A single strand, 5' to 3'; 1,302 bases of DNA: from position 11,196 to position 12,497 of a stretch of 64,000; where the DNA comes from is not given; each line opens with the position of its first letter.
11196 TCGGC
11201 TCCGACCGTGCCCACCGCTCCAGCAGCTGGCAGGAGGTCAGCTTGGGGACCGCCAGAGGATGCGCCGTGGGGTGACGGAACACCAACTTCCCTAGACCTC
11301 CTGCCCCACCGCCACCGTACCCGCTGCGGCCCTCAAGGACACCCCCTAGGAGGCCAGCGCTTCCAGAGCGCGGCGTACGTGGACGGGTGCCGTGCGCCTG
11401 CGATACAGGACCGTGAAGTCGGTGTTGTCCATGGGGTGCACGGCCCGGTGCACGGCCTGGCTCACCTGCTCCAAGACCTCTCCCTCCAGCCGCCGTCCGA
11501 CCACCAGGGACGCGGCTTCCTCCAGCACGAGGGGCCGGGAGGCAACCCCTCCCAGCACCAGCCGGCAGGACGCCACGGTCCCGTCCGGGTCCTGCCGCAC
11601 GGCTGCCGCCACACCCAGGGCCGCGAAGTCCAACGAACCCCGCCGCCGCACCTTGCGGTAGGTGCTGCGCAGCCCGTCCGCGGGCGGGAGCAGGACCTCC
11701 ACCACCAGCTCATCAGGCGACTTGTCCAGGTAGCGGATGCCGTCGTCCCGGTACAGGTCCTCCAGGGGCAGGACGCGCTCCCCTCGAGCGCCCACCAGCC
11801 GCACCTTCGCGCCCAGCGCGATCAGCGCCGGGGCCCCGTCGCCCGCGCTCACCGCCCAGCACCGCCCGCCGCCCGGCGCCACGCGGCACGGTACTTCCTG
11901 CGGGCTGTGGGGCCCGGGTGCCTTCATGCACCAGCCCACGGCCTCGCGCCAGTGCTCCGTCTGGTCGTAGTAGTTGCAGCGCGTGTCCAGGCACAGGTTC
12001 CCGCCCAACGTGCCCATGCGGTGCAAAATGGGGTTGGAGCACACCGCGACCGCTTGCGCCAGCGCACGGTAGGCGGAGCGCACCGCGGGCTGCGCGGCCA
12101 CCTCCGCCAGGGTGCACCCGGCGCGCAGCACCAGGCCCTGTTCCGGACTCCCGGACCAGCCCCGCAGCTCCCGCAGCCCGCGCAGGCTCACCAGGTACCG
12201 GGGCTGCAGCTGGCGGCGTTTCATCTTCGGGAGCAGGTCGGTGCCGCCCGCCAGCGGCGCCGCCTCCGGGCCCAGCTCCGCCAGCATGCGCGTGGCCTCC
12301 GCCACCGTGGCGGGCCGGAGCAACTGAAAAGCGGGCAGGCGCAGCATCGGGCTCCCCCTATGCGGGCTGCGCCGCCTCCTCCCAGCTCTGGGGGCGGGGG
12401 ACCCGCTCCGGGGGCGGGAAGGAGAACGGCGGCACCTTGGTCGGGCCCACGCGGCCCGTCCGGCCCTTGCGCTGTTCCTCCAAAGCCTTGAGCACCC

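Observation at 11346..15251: hcrCAB-ordered Mo-hydroxylase whose FAD subunit carries a four-Cys loop insertion (4-hydroxybenzoyl-CoA reductase signature)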

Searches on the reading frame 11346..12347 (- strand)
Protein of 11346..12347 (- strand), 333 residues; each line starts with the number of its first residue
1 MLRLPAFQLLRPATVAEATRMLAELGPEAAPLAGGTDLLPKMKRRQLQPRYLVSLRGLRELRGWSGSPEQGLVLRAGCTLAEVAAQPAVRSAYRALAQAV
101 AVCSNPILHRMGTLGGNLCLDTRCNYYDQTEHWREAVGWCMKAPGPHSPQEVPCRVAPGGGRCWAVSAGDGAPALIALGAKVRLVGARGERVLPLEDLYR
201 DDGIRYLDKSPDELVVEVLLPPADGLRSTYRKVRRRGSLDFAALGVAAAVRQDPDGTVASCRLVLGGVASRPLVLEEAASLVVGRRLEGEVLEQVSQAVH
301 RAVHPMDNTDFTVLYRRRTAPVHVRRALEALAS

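Call 3: search_solved_structures(query=window:11346-12347:-, show_alignments=3, max_evalue=0.001)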
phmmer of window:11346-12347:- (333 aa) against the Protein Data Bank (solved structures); distinct sequences matched with E-value up to 0.001: 15.
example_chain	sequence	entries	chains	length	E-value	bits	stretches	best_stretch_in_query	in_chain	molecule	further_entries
1rm6_B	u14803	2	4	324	2.1e-54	188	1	4-327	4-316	4-hydroxybenzoyl-CoA reductase beta subunit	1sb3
3hrd_C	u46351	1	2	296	1.6e-25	93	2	168-320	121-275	Nicotinate dehydrogenase FAD-subunit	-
1ffu_C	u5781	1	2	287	4e-25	91.7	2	5-119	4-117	CUTM, FLAVOPROTEIN OF CARBON MONOXIDE DEHYDROGENASE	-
1zxi_C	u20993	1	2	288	4.1e-25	91.7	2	6-118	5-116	Carbon monoxide dehydrogenase medium chain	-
1ffv_C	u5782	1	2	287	9e-25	90.6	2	5-119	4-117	CUTM, FLAVOPROTEIN OF CARBON MONOXIDE DEHYDROGENASE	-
1n5w_C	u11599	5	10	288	9.9e-25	90.4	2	6-118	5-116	Carbon monoxide dehydrogenase medium chain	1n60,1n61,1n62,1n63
5g5g_B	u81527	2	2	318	1.1e-24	90.3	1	6-320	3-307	PUTATIVE XANTHINE DEHYDROGENASE YAGR MOLYBDENUM-BINDING SU SUBUNIT | Aldehyde oxidoreductase FAD-binding subunit PaoB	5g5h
5y6q_B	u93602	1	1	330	1.2e-24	90.1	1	17-330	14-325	Aldehyde oxidase medium subunit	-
4zoh_B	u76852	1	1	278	1.9e-23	86.2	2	170-328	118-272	Putative oxidoreductase FAD-binding subunit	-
7dqx_B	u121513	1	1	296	9.1e-17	64.3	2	170-328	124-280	6-hydroxypseudooxynicotine dehydrogenase complex subunit alpha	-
7dqx_E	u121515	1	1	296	9.4e-17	64.2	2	170-328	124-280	6-hydroxypseudooxynicotine dehydrogenase complex subunit alpha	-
8uem_B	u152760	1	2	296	6.7e-16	61.4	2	7-120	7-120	Carbon monoxide dehydrogenase medium chain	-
1t3q_C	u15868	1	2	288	4.4e-12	48.9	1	3-119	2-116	quinoline 2-oxidoreductase medium subunit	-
1jro_A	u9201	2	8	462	5e-11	45.4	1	168-323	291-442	xanthine dehydrogenase, chain A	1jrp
2w3r_A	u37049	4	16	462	5.1e-11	45.4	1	168-323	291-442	XANTHINE DEHYDROGENASE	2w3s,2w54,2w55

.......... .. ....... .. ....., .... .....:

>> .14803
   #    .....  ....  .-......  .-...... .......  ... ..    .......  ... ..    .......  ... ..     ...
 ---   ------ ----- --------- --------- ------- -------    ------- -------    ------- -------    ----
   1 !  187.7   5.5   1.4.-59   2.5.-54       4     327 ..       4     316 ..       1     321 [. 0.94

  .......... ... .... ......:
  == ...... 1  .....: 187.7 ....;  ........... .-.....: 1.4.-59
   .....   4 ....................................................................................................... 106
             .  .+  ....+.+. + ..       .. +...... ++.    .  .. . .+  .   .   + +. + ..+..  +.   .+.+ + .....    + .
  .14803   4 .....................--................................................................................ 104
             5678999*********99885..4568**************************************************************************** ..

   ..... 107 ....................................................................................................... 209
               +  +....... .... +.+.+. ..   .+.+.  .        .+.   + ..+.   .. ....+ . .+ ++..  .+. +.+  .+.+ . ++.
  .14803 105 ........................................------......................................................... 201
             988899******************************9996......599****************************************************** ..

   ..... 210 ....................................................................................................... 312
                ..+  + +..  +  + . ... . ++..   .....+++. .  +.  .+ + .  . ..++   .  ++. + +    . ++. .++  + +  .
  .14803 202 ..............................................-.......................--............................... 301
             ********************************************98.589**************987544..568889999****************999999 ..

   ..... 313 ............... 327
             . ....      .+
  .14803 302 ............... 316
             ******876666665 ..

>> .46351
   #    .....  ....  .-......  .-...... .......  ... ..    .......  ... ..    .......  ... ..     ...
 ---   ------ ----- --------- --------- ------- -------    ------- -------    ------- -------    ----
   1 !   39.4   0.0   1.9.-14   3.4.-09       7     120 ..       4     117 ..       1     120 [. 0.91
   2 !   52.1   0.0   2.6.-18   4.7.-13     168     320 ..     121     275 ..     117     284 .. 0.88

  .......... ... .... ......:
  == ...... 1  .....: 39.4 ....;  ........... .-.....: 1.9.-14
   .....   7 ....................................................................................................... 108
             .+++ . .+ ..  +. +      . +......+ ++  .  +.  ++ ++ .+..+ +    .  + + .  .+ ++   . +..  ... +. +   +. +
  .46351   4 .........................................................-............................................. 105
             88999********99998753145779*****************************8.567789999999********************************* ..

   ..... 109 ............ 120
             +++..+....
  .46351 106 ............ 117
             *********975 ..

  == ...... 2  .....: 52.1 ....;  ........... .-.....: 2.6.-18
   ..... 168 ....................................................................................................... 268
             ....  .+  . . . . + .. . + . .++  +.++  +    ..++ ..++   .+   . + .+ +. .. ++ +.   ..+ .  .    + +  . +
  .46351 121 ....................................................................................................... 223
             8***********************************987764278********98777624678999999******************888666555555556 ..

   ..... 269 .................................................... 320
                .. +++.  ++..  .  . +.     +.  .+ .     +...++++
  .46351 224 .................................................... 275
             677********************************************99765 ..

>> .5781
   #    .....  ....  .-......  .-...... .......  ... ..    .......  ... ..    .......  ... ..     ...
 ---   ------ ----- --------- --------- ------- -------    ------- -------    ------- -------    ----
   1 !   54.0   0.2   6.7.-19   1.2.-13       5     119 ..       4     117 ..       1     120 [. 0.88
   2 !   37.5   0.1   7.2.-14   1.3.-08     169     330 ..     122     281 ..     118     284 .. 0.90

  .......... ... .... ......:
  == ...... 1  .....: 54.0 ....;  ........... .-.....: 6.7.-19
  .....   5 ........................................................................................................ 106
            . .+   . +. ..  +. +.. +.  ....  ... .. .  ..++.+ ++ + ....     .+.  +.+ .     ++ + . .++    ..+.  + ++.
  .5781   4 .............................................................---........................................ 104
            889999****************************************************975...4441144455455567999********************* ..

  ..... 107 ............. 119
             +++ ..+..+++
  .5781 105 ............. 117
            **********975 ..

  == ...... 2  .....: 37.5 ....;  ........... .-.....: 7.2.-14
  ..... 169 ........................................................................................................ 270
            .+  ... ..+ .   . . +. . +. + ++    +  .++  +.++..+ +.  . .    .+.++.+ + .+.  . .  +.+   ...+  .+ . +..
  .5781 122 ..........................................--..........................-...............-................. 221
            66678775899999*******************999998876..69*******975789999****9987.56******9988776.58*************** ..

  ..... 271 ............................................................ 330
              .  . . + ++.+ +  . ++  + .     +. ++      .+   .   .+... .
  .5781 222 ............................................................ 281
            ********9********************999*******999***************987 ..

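Call 4: search_protein_families(library=pfam, proteins=[window:11346-12347:-])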
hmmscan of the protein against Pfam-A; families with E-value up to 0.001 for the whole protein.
window:11346-12347:- (333 aa): 2 families
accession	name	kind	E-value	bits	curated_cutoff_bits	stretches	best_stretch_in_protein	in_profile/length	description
PF00941.27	FAD_binding_5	-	4.1e-37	128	27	1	6-222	2-169/170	FAD binding domain in molybdopterin dehydrogenase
PF03450.22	CO_deh_flav_C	-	1.7e-18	67.1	25.5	1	229-330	2-101/102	CO dehydrogenase flavoprotein C-terminal domain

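Call 7: search_protein_families(library=ncbifam, proteins=[window:11346-12347:-], max_evalue=1e-10)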
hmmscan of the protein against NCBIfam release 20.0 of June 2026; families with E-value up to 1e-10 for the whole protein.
window:11346-12347:- (333 aa): 6 families
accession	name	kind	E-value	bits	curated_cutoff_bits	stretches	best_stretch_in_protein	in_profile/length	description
TIGR03195.1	4hydrxCoA_B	equivalog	4.5e-89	298.7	404.55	1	4-331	2-319/321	4-hydroxybenzoyl-CoA reductase subunit beta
NF043083.1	XdhB_XDHase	equivalog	3.1e-41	141.4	310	2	159-327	112-279/289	xanthine dehydrogenase subunit XdhB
NF041019.1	glyceraldDH_beta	equivalog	9.2e-39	133.3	350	2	162-330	115-279/280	glyceraldehyde dehydrogenase subunit beta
NF007427.0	PRK09971.1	equivalog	7.8e-38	130.3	287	2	159-308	112-260/292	xanthine dehydrogenase FAD-binding subunit XdhB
TIGR02963.1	xanthine_xdhA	equivalog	4.3e-27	94.9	467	1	167-326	305-463/468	xanthine dehydrogenase small subunit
TIGR03199.1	pucC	equivalog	1.1e-23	83.9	306.05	1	165-320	107-258/264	xanthine dehydrogenase subunit C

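Call 15: find_homologous_proteins(query=window:11346-12347:-, max_evalue=1e-20)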
Query window:11346-12347:- (333 aa): 7734 proteins with E <= 1e-20 among 8000 candidates; the best 120 are listed.
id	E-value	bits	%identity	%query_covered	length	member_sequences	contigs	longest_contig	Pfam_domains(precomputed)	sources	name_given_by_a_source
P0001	9.5e-204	694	94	100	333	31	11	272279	PF00941.28,PF03450.23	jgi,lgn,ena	-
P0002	2.1e-183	627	84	100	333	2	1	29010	PF00941.28,PF03450.23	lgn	-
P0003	5.7e-179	612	84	100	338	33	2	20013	PF00941.28,PF03450.23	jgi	jgi:4-hydroxybenzoyl-CoA reductase subunit beta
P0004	5.2e-178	609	82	100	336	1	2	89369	PF00941.28,PF03450.23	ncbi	-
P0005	1.5e-173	594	81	100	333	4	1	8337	PF00941.28,PF03450.23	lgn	-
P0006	2.9e-173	593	82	99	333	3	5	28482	PF00941.28,PF03450.23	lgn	-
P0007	1.0e-172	592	82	99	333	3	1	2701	PF00941.28,PF03450.23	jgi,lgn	jgi:4-hydroxybenzoyl-CoA reductase subunit beta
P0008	1.1e-171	588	81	100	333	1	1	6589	PF00941.28,PF03450.23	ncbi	-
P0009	3.4e-169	580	80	100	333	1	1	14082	PF00941.28,PF03450.23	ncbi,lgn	-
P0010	6.9e-169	579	80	100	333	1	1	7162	PF00941.28,PF03450.23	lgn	-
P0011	1.1e-162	559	77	100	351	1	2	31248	PF00941.28,PF03450.23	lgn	-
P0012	5.2e-162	557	75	100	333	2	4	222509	PF00941.28,PF03450.23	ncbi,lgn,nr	ncbi:MAG: xanthine dehydrogenase family protein subunit M [Armatimonadota bacterium]|nr:xanthine deh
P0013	7.7e-162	556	74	100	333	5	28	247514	PF00941.28,PF03450.23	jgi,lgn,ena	jgi:4-hydroxybenzoyl-CoA reductase subunit beta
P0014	6.6e-157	540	73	99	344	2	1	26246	PF00941.28,PF03450.23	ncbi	-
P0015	1.3e-127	443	62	98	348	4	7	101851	PF00941.28,PF03450.23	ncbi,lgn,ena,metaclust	metaclust:\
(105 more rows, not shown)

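Call 18: find_encoding_contigs(protein=P0012, flank=10000, max_places=2)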
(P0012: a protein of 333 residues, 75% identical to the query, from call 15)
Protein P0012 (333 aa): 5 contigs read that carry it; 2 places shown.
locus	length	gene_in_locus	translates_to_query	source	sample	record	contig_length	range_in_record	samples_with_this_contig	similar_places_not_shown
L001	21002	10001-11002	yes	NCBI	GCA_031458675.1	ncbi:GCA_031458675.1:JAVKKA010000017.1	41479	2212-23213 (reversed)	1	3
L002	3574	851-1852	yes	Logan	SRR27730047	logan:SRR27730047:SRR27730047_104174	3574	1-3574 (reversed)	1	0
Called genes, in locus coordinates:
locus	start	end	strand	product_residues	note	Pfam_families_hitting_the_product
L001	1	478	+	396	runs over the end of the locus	PF02771:Acyl-CoA_dh_N, PF02770:Acyl-CoA_dh_M, PF00441:Acyl-CoA_dh_1, PF08028:Acyl-CoA_dh_2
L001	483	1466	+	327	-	PF00753:Lactamase_B, PF21221:B_lactamase-like_C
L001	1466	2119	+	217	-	PF03807:F420_oxidored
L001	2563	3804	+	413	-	PF00501:AMP-binding, PF13193:AMP-binding_C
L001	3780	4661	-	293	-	PF13938:DUF4213, PF04016:DUF364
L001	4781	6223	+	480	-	PF02629:CoA_binding (weak), PF13380:CoA_binding_2, PF13607:Succ_CoA_lig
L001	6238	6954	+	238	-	PF13549:ATP-grasp_5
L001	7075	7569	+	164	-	PF00111:Fer2, PF13085:Fer2_3 (weak), PF01799:Fer2_2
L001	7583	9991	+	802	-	PF01315:Ald_Xan_dh_C, PF02738:MoCoBD_1, PF20256:MoCoBD_2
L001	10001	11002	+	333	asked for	PF00941:FAD_binding_5, PF03450:CO_deh_flav_C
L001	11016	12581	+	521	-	PF00501:AMP-binding, PF13193:AMP-binding_C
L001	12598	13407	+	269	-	PF00378:ECH_1, PF16113:ECH_2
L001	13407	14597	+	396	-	PF02771:Acyl-CoA_dh_N, PF02770:Acyl-CoA_dh_M, PF00441:Acyl-CoA_dh_1, PF08028:Acyl-CoA_dh_2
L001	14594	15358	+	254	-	PF00378:ECH_1, PF16113:ECH_2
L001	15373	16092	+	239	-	PF00989:PAS, PF08448:PAS_4 (faint), PF12860:PAS_7 (faint), PF13426:PAS_9, PF00196:GerE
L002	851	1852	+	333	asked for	PF00941:FAD_binding_5, PF03450:CO_deh_flav_C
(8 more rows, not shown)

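Call 19: find_encoding_contigs(protein=P0001, flank=10000, max_places=2)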
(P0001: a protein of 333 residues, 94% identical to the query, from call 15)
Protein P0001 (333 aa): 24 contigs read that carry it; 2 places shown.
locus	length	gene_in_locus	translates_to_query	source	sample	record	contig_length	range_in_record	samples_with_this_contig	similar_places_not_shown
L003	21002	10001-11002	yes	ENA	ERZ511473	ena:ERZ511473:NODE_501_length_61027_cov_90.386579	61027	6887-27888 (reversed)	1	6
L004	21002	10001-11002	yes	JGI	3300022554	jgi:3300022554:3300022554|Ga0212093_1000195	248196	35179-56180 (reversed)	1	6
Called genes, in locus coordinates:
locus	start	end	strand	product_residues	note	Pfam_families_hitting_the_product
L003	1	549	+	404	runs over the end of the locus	PF02515:CoA_transf_3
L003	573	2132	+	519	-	PF20695:UbiD_N, PF01977:UbiD, PF20696:UbiD_C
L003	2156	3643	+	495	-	PF20695:UbiD_N, PF01977:UbiD, PF20696:UbiD_C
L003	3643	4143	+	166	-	PF01243:PNPOx_N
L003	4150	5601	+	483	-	PF20695:UbiD_N, PF01977:UbiD, PF20696:UbiD_C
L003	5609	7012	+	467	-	PF20695:UbiD_N, PF01977:UbiD, PF20696:UbiD_C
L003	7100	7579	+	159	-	PF00111:Fer2, PF13085:Fer2_3 (weak), PF01799:Fer2_2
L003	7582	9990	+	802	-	PF01315:Ald_Xan_dh_C, PF02738:MoCoBD_1, PF20256:MoCoBD_2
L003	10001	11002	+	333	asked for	PF00941:FAD_binding_5, PF03450:CO_deh_flav_C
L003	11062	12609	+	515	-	PF00501:AMP-binding, PF13193:AMP-binding_C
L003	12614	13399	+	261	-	PF00106:adh_short, PF01370:Epimerase (weak), PF08659:KR, PF13460:NAD_binding_10 (weak), PF13561:adh_short_C2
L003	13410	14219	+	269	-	PF00378:ECH_1, PF16113:ECH_2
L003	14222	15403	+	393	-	PF02771:Acyl-CoA_dh_N, PF02770:Acyl-CoA_dh_M, PF00441:Acyl-CoA_dh_1, PF08028:Acyl-CoA_dh_2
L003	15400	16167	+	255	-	PF00378:ECH_1, PF16113:ECH_2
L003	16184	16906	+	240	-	PF00989:PAS, PF13188:PAS_8 (weak), PF08448:PAS_4 (weak), PF13426:PAS_9 (weak), PF00196:GerE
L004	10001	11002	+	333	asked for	PF00941:FAD_binding_5, PF03450:CO_deh_flav_C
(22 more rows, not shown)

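Call 60: predict_structure(alignment_id=A2)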
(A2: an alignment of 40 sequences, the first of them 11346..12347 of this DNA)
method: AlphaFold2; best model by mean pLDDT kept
length: 333 residues; sequences in the alignment: 40
mean_pLDDT: 81.3   pTM: 0.87
mean pLDDT of the five models: 81.3, 78.9, 78.6, 77.7, 75.8
residues with pLDDT >= 90: 152; 70-90: 87; 50-70: 81; < 50: 13
segments of 3 or more residues with pLDDT < 50: 40-45
pLDDT, mean of each block of 10 residues (from residue 1): 74 94 91 64 58 87 94 93 93 93 75 78 54 68 56 55 58 94 94 91 73 93 93 70 85 94 84 92 95 96 68 79 96 88
secondary structure, 60 per line:
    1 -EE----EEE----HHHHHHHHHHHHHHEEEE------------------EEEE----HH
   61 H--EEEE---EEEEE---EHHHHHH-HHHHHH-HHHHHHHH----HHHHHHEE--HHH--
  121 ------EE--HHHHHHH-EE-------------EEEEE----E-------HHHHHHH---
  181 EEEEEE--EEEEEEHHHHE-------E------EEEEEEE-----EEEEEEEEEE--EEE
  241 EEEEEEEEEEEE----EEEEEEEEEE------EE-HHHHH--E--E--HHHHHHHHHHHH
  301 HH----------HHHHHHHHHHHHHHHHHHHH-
elements in order: E8-10 H15-28 E29-32 E51-54 E64-67 E71-75 H80-85 H87-92 H94-101 H106-111 H131-137 E154-158 H171-177 E181-186 E189-194 H195-198 E214-220 E226-235 E238-252 E257-266 H276-280 H289-302 H313-332

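Call 63: fold_search(model_id=the predicted structure, library=pdb)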
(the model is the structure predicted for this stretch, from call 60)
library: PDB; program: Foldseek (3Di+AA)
matches with E <= 10: 376; with E <= 0.001: 83
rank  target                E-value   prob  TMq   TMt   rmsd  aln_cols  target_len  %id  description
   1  1rm6_B                7.3e-28  1.00  0.76  0.79   8.9       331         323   36  Structure of 4-hydroxybenzoyl-CoA reductase from Thauera aromatica (released 2004-12-21)
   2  1n60_C                1.5e-23  1.00  0.74  0.85   4.2       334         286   25  Crystal Structure of the Cu,Mo-CO Dehydrogenase (CODH); Cyanide-inactivated Form (released 2002-12-18)
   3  1n61_C                3.9e-23  1.00  0.74  0.85   4.2       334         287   25  Crystal Structure of the Cu,Mo-CO Dehydrogenase (CODH); Dithionite reduced state (released 2002-12-18)
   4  1ffv_C                3.5e-22  1.00  0.75  0.87   3.3       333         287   26  CARBON MONOXIDE DEHYDROGENASE FROM HYDROGENOPHAGA PSEUDOFLAVA (released 2000-09-15)
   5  1zxi_C                3.5e-22  1.00  0.73  0.84   5.3       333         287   25  Reconstituted CO dehydrogenase from Oligotropha carboxidovorans (released 2005-10-11)
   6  1zxi_F                3.7e-22  1.00  0.74  0.85   4.4       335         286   25  Reconstituted CO dehydrogenase from Oligotropha carboxidovorans (released 2005-10-11)
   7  1ffu_C                7.0e-22  1.00  0.76  0.87   3.0       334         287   25  CARBON MONOXIDE DEHYDROGENASE FROM HYDROGENOPHAGA PSEUDOFLAVA WHICH LACKS THE MO-PYRANOPTERIN MOIETY OF THE MOLYBDENUM (released 2000-09-15)
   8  3hrd_C                2.0e-21  1.00  0.74  0.84   4.5       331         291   24  Crystal structure of nicotinate dehydrogenase (released 2009-06-30)
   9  3hrd_G                1.3e-20  1.00  0.74  0.84   3.7       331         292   24  Crystal structure of nicotinate dehydrogenase (released 2009-06-30)
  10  4zoh_B                2.1e-20  1.00  0.71  0.85   5.8       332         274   23  Crystal structure of glyceraldehyde oxidoreductase (released 2016-02-03)
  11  7dqx_E                1.5e-19  1.00  0.72  0.81   5.1       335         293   23  Crystal structure of xanthine dehydrogenase family protein (released 2022-01-26)
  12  5y6q_B                1.6e-19  1.00  0.73  0.73   8.9       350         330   24  Crystal structure of an aldehyde oxidase from Methylobacillus sp. KY4400 (released 2018-01-24)
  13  5g5g_B                2.9e-19  1.00  0.69  0.73   9.3       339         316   28  Escherichia coli Periplasmic Aldehyde Oxidase (released 2016-09-28)
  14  8uem_B                3.6e-19  1.00  0.72  0.82   3.7       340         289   22  The CryoEM structure of the high affinity Carbon monoxide dehydrogenase from Mycobacterium smegmatis (released 2024-10-16)
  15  1t3q_C                4.9e-19  1.00  0.72  0.83   4.5       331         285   22  Crystal structure of quinoline 2-Oxidoreductase from Pseudomonas Putida 86 (released 2004-09-14)
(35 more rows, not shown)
